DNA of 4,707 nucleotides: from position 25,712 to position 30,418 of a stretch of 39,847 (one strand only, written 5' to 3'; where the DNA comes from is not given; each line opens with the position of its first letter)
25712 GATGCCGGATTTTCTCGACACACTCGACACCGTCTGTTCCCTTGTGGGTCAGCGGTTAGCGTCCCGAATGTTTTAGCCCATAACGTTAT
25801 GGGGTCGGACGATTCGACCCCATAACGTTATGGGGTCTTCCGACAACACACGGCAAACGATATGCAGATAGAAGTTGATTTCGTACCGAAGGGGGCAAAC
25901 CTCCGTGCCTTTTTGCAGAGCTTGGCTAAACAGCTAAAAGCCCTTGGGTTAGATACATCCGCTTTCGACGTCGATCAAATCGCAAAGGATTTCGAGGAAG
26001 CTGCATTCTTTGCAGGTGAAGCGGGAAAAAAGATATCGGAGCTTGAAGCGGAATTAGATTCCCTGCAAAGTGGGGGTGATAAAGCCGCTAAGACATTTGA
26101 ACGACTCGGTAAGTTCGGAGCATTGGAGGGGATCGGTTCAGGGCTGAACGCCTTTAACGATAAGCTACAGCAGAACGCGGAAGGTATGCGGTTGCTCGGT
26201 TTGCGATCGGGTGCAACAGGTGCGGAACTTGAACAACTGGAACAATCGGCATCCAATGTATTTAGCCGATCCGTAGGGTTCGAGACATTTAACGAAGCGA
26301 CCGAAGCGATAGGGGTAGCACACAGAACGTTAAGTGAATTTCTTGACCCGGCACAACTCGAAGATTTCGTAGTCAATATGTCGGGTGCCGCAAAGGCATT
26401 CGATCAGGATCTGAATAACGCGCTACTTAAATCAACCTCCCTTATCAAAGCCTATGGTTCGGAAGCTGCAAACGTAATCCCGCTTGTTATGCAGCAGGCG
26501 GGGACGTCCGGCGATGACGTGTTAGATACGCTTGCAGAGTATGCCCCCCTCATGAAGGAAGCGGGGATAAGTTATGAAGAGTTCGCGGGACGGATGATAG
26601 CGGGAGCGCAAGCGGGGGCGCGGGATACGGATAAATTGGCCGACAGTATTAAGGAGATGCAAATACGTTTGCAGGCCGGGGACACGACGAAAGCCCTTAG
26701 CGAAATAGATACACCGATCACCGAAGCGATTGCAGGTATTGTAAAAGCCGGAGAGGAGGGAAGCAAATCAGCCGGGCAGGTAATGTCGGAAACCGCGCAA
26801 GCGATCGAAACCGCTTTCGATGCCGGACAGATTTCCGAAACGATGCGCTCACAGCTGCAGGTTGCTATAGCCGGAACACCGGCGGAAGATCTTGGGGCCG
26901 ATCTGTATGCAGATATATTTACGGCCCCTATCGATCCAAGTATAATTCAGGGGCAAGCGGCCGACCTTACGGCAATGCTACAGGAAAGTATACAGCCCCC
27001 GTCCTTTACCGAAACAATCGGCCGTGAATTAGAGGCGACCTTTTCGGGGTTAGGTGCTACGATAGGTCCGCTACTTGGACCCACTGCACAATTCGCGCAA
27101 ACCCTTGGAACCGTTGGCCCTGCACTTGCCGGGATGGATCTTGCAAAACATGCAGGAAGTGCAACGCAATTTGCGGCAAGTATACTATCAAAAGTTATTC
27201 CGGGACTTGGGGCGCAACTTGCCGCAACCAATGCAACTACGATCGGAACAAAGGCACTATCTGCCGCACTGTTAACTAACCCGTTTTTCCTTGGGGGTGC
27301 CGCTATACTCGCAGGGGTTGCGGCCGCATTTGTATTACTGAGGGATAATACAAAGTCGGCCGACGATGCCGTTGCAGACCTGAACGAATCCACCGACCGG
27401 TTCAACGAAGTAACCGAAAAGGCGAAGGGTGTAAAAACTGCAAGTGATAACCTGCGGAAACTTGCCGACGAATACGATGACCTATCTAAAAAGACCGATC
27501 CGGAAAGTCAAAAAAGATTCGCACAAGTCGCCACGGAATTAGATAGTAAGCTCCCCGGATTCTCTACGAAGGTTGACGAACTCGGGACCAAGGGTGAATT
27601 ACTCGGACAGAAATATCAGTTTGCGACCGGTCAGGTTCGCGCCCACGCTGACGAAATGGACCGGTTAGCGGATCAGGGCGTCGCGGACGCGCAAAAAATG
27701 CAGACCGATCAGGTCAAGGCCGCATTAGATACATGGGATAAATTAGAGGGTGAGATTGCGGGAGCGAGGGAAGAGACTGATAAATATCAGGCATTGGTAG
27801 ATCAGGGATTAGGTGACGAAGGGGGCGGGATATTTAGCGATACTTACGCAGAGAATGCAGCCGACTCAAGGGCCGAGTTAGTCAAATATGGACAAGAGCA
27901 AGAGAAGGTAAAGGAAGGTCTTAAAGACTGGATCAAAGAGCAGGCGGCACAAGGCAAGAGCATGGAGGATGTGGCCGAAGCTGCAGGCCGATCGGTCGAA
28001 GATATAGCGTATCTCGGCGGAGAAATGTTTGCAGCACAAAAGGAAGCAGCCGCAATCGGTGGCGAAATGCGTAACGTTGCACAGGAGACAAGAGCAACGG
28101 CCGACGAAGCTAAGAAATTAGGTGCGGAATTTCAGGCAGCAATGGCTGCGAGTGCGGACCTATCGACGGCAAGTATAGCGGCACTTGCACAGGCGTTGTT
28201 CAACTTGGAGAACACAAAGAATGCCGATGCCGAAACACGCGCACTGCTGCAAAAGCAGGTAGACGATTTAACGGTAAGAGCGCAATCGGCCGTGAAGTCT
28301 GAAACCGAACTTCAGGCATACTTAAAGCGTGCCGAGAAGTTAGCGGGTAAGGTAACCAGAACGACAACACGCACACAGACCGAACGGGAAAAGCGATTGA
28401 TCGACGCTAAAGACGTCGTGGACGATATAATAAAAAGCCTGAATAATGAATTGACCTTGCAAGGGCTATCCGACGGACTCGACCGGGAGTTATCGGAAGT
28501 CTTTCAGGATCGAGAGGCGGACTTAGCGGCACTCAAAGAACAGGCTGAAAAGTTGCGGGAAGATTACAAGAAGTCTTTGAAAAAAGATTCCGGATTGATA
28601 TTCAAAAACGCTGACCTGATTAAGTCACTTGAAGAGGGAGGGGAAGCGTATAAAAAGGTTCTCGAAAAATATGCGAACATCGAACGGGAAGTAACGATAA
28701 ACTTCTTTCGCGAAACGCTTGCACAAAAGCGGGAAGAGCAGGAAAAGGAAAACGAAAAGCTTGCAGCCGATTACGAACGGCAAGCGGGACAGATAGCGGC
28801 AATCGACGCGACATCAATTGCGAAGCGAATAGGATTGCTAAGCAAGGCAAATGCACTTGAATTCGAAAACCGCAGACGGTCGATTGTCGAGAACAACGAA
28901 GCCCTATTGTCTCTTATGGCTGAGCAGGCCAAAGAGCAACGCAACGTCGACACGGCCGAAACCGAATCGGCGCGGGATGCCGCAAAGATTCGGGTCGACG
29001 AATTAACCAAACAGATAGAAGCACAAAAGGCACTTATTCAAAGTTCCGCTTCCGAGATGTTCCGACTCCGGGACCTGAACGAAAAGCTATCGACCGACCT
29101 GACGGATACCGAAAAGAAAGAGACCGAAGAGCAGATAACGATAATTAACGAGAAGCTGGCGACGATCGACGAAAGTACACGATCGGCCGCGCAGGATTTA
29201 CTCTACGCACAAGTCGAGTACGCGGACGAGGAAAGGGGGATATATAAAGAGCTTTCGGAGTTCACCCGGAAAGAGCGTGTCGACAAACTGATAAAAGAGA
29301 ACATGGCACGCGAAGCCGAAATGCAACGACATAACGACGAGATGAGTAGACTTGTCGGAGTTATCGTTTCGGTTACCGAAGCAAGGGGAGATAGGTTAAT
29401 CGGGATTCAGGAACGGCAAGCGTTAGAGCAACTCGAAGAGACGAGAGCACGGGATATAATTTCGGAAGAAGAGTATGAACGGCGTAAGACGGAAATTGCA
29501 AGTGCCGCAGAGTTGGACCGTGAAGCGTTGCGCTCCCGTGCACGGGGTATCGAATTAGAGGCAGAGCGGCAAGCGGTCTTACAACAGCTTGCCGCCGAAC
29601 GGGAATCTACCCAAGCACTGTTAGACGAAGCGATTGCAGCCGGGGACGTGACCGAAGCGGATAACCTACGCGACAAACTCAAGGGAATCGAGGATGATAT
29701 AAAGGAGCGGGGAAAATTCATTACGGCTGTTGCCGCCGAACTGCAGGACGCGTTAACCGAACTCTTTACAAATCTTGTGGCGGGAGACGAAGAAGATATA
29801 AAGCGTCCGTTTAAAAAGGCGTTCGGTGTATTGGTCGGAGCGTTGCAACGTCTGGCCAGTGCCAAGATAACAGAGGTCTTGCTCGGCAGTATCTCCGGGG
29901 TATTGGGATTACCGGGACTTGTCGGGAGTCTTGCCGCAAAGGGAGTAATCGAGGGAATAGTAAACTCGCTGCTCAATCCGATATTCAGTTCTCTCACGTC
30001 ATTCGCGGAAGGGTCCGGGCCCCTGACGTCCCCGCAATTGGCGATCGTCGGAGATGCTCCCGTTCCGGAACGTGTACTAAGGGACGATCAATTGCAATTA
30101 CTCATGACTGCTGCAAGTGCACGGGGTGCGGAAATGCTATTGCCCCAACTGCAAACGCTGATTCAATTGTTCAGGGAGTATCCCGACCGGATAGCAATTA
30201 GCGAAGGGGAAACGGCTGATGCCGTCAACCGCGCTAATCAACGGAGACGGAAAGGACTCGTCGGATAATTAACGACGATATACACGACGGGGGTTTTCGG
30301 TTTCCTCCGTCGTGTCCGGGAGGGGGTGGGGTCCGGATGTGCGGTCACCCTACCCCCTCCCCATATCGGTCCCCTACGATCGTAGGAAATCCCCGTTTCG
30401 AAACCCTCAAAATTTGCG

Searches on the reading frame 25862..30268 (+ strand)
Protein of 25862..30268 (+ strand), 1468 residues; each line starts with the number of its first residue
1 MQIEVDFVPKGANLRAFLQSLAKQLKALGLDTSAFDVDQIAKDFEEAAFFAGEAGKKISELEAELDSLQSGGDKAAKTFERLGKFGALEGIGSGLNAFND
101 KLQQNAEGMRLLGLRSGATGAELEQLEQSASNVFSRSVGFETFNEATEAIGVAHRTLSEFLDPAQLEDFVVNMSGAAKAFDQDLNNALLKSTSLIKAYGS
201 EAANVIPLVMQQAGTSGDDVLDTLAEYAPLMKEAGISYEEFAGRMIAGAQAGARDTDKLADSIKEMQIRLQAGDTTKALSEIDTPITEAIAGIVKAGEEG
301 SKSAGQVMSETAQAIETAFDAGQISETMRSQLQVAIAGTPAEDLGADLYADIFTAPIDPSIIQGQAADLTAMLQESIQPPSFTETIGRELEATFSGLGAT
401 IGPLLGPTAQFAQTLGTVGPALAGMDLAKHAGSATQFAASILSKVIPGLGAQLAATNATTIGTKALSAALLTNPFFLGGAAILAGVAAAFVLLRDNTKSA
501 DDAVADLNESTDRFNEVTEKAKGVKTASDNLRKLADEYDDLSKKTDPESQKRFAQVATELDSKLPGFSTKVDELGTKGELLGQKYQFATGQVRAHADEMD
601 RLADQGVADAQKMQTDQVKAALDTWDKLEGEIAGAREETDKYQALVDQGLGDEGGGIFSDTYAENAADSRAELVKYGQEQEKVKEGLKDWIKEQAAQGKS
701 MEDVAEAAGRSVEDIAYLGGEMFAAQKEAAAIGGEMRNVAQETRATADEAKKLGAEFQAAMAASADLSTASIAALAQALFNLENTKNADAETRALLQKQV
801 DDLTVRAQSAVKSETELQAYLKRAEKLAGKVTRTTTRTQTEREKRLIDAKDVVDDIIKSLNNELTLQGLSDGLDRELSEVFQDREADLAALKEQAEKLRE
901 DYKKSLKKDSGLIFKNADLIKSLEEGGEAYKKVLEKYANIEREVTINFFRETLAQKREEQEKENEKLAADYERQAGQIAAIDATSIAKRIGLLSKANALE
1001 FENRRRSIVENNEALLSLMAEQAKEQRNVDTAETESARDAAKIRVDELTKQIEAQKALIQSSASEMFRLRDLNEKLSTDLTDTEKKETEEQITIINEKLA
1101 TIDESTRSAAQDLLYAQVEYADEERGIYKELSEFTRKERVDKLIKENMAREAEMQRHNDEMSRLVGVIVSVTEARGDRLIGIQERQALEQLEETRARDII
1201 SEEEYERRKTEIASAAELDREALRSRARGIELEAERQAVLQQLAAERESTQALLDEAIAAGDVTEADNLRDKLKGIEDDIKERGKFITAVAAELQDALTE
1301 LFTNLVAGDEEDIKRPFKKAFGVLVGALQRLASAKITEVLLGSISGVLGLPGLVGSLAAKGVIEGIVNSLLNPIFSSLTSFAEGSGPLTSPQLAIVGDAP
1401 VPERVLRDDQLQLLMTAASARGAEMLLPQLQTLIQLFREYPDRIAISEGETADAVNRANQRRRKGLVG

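Call 10: search_protein_families(library=phrogs, proteins=[window:25862-30268:+], max_evalue=0.01)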
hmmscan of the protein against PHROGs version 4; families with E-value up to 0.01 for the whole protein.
window:25862-30268:+ (1468 aa): 4 families
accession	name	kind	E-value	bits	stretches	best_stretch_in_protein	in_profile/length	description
phrog_1272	-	tail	2.8e-14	52.8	1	51-489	205-643/1606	tail length tape measure protein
phrog_11489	-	unknown function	1.9e-05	23.9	1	193-271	263-336/1717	-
phrog_5218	-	unknown function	5.2e-05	22.5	2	13-544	135-704/1599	-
phrog_26469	-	unknown function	0.0057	17.8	0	874-949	31-106/114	-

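Call 39: find_homologous_proteins(query=window:25862-30268:+)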
Query window:25862-30268:+ (1468 aa): 210 proteins with E <= 0.001 among 8000 candidates; the best 120 are listed.
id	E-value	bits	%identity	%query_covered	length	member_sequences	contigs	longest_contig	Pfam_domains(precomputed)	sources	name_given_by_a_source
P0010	0.0e+0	3050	100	100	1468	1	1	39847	PF10145.15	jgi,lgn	-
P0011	0.0e+0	1071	42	100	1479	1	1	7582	PF02796.22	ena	-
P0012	8.0e-179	615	33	93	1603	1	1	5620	PF10145.15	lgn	-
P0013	1.3e-141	492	31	91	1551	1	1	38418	PF10145.15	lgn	-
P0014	4.4e-140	487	32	95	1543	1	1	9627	PF10145.15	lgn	-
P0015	2.9e-121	425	41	26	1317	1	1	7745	-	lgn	-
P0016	1.4e-119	419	43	25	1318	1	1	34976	PF10145.15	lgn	-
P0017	2.9e-115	405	38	43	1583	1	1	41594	PF10145.15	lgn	-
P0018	2.3e-113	398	37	41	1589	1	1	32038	PF10145.15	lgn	-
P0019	7.4e-113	397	30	93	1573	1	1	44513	PF10145.15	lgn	-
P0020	1.8e-91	326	38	44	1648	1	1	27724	-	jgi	jgi:hypothetical protein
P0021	8.8e-90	320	38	44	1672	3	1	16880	-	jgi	jgi:hypothetical protein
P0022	6.7e-86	307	43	32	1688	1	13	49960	PF10145.15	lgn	-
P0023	1.4e-84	303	38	37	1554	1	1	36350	-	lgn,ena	-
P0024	1.9e-83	299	40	33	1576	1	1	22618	PF10145.15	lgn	-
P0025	4.7e-78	281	40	21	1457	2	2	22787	PF10145.15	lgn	-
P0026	1.6e-77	280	31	78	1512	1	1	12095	PF10145.15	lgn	-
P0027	3.5e-77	279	43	26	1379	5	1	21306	PF10145.15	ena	-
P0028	2.7e-76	276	42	30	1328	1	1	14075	PF10145.15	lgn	-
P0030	2.2e-74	269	43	26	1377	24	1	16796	PF10145.15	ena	-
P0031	4.0e-74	268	39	34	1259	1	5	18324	PF10145.15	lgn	-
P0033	9.1e-66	241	40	30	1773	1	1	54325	PF10145.15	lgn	-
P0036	2.1e-60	223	40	25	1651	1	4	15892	PF10145.15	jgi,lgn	-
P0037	2.2e-60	223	40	23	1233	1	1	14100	PF10145.15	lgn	-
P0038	4.1e-57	212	37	26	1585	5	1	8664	PF10145.15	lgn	-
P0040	5.6e-53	198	39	25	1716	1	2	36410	PF10145.15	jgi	jgi:hypothetical protein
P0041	9.3e-53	198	39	22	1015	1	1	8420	PF10145.15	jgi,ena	jgi:phage-related minor tail protein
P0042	1.1e-52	197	38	22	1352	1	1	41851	PF10145.15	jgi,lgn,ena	-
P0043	2.0e-51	193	47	17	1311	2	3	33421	PF10145.15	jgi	jgi:hypothetical protein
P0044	2.5e-51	193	40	22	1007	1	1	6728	PF10145.15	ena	-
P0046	6.6e-50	188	35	31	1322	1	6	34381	PF10145.15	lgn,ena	-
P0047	1.3e-49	187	41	22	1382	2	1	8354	PF10145.15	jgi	jgi:phage-related minor tail protein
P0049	1.9e-49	187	37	29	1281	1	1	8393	PF10145.15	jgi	jgi:phage-related minor tail protein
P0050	3.0e-49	186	38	25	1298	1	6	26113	PF10145.15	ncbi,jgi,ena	jgi:phage-related minor tail protein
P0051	3.3e-49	186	34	34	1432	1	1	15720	PF10145.15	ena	-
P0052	3.8e-49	186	38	27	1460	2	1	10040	PF10145.15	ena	-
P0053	4.2e-49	186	35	30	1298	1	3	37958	PF10145.15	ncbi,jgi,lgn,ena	jgi:phage-related minor tail protein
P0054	8.9e-49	184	38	25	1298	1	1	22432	PF10145.15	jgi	jgi:phage-related minor tail protein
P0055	8.9e-49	184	40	23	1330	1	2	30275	PF10145.15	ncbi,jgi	jgi:phage-related minor tail protein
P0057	1.2e-48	184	38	25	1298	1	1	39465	PF10145.15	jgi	jgi:hypothetical protein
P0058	1.3e-48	184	39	25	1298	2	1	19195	PF10145.15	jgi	jgi:phage-related minor tail protein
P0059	1.9e-48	183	39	25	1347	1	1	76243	PF10145.15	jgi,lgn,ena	jgi:phage-related minor tail protein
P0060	2.0e-48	183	41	22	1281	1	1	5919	PF10145.15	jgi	jgi:phage-related minor tail protein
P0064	6.6e-48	182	46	17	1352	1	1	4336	PF10145.15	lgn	-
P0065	7.3e-48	181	35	31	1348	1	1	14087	PF10145.15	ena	-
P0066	1.2e-47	181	36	22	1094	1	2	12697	PF10145.15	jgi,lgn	-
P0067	1.5e-47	180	37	28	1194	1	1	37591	PF10145.15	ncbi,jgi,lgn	jgi:hypothetical protein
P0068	1.5e-47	180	37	28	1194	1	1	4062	PF10145.15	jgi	jgi:hypothetical protein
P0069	1.5e-47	180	37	28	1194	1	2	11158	PF10145.15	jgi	jgi:hypothetical protein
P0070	1.6e-47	180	35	31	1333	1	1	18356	PF10145.15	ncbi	-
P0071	1.6e-47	180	38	25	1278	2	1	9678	PF10145.15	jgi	-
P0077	9.1e-47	178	38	21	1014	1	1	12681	PF10145.15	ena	-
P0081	1.6e-46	177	34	31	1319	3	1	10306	PF10145.15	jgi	jgi:phage-related minor tail protein/cupin superfamily acireductone dioxygenase involved in methioni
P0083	2.3e-46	176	35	31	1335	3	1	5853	PF10145.15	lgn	-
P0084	2.9e-46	176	35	29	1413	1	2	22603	PF10145.15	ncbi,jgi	jgi:hypothetical protein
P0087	1.6e-45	174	30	40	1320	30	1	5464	PF10145.15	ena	-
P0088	3.1e-45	173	34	31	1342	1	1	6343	PF10145.15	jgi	jgi:hypothetical protein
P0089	3.5e-45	173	34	31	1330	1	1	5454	PF10145.15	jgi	jgi:hypothetical protein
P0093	6.6e-45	172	40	22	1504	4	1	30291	PF10145.15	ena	-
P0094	8.0e-45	171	38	21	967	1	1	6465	PF10145.15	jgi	jgi:hypothetical protein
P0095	9.5e-45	171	34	31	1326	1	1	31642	PF10145.15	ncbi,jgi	jgi:hypothetical protein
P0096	1.7e-44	170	30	40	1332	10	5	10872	PF10145.15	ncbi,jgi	jgi:phage-related minor tail protein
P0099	3.7e-44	169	34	30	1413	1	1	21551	PF10145.15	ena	-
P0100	4.8e-44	169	35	29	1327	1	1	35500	PF10145.15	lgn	-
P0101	5.0e-44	169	30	40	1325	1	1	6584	PF10145.15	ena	-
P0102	5.0e-44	169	30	40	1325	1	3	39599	PF10145.15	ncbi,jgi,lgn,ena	jgi:hypothetical protein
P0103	5.0e-44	169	30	40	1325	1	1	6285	PF10145.15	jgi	jgi:hypothetical protein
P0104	5.0e-44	169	30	40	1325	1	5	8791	PF10145.15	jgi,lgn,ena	jgi:hypothetical protein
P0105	3.5e-43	166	33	34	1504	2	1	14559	PF10145.15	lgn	-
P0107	6.5e-42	162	34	35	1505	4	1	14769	PF10145.15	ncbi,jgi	jgi:hypothetical protein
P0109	6.0e-41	159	35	21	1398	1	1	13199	PF10145.15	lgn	-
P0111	8.9e-40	155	34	21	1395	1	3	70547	PF10145.15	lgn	-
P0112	1.6e-39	154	36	19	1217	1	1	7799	PF10145.15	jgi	jgi:phage-related minor tail protein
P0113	3.2e-39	153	37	23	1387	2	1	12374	PF10145.15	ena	-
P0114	9.4e-39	151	35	20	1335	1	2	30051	PF10145.15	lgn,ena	-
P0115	5.7e-38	149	35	31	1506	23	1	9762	PF10145.15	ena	-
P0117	4.5e-15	73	31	20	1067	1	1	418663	PF10145.15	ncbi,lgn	ncbi:phage tail tape measure protein [Streptomyces sp. NPDC001076]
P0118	4.7e-15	73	30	24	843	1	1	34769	PF10145.15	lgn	-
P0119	6.6e-14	69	30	25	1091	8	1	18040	PF10145.15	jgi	jgi:phage-related minor tail protein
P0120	8.0e-14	69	28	22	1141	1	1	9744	PF01551.30,PF10145.15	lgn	-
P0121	1.2e-13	68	30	18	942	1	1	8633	PF04513.18,PF10145.15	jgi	-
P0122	2.0e-12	64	33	17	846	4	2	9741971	PF10145.15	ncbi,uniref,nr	ncbi:hypothetical protein F3K39_19215 [Streptomyces sp. LBUM 1479]|uniref:phage tail tape measure pr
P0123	3.2e-12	63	27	26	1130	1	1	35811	PF10145.15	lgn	-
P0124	4.8e-12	63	33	17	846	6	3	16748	PF10145.15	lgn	-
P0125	6.1e-12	62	28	18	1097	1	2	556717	PF10145.15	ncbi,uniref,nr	ncbi:phage tail tape measure protein [Nonomuraea spiralis]|uniref:Phage tail tape measure protein n=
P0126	1.4e-11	61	30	19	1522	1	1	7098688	PF10145.15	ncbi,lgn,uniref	ncbi:phage tail tape measure protein [Paenibacillus sp. RS8]|uniref:phage tail tape measure protein 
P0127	3.5e-11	60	29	21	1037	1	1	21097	PF00877.26,PF10145.15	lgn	-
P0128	5.5e-11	59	34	15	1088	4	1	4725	PF10145.15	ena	-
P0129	1.3e-10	58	30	20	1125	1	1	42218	PF01551.30,PF10145.15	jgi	jgi:phage-related minor tail protein/murein DD-endopeptidase MepM/ murein hydrolase activator NlpD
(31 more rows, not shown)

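Call 40: find_encoding_contigs(protein=P0011, flank=10000, max_places=2)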
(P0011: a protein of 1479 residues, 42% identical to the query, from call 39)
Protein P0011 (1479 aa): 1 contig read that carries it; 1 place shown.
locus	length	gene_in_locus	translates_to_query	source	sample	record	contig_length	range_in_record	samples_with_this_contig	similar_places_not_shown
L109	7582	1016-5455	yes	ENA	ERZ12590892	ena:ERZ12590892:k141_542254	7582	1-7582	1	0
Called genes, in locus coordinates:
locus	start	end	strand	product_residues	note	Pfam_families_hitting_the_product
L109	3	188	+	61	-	?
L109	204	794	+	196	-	-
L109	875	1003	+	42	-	-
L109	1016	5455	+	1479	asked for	PF02796:HTH_7 (faint)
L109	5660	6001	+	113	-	-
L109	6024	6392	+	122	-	-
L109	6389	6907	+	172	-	-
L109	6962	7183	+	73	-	-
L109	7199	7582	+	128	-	?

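Call 41: find_encoding_contigs(protein=P0013, flank=10000, max_places=2)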
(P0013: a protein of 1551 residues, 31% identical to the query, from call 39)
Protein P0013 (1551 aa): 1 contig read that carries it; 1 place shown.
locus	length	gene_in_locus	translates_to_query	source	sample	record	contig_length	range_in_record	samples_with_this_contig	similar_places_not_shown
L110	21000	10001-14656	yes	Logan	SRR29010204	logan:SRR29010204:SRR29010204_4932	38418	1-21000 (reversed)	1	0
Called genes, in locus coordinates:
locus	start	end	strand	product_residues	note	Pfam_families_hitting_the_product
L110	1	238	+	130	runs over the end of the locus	PF02924:HDPD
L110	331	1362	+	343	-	PF03864:Phage_cap_E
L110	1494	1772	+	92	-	-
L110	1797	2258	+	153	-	PF07030:Phage_Mu_Gp36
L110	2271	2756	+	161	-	PF09646:Gp37 (weak)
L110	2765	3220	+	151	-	-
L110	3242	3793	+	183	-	-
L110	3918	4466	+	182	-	-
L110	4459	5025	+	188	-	-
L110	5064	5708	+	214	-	-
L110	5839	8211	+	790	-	-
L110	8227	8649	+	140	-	-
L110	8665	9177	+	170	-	-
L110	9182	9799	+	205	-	-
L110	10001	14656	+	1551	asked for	PF10145:PhageMin_Tail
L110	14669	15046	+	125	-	-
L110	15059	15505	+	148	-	-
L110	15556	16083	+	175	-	-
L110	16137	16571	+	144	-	-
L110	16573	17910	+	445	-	-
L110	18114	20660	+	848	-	PF13191:AAA_16 (weak), PF00004:AAA (weak), PF07726:AAA_3 (weak), PF07728:AAA_5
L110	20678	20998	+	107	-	?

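Call 42: find_encoding_contigs(protein=P0019, flank=10000, max_places=2)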
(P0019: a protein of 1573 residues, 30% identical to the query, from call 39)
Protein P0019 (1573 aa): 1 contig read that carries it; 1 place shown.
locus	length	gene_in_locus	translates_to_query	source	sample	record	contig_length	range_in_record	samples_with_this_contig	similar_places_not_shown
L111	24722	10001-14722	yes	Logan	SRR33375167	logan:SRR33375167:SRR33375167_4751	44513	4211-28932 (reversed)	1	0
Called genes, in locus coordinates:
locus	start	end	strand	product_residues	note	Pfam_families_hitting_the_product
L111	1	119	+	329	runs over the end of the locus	-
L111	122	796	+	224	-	-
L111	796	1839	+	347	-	PF03864:Phage_cap_E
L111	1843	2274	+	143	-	PF07030:Phage_Mu_Gp36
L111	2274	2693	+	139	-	PF09646:Gp37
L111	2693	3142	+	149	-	-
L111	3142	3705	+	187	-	PF05838:Glyco_hydro_108, PF09374:PG_binding_3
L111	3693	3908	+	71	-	-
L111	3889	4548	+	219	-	-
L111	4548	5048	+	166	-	-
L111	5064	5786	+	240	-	-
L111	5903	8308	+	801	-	-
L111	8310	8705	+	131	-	-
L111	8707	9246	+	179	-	-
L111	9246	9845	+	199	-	-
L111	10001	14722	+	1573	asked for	PF10145:PhageMin_Tail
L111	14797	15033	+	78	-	-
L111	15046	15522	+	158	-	PF05105:Phage_holin_4_1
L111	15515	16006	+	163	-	-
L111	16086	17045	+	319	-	-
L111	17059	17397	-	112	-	PF10711:DUF2513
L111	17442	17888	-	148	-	-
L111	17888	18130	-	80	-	-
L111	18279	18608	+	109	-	-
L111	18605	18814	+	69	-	-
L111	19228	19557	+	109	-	-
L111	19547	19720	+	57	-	-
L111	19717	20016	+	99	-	-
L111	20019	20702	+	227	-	-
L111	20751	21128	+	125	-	-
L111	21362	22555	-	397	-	PF00589:Phage_integrase (weak)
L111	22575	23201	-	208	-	-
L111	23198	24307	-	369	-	PF03372:Exo_endo_phos (weak)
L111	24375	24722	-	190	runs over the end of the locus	-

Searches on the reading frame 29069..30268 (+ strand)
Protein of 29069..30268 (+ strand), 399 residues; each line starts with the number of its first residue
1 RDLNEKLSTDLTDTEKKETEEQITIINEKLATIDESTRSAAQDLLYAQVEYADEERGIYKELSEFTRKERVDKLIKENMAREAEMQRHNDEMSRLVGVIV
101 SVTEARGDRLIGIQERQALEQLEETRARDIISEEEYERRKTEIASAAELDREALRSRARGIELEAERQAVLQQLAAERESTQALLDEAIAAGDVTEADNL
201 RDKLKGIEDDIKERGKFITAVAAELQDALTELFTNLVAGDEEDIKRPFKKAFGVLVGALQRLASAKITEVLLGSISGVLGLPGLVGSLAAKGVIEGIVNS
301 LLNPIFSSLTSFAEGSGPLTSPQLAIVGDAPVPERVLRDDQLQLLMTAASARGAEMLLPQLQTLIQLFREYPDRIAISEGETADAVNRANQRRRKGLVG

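Call 17: find_related_loci(query=window:29069-30268:+, collection=viral_contigs, flank=6000)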
Query window:29069-30268:+ (399 aa) in viral_contigs; peptide patterns used: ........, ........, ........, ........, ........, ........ (x = any residue, [..] = any of these).
32 stretches matched a pattern, but none encodes a relative of the query by tblastn (E <= 1e-3).
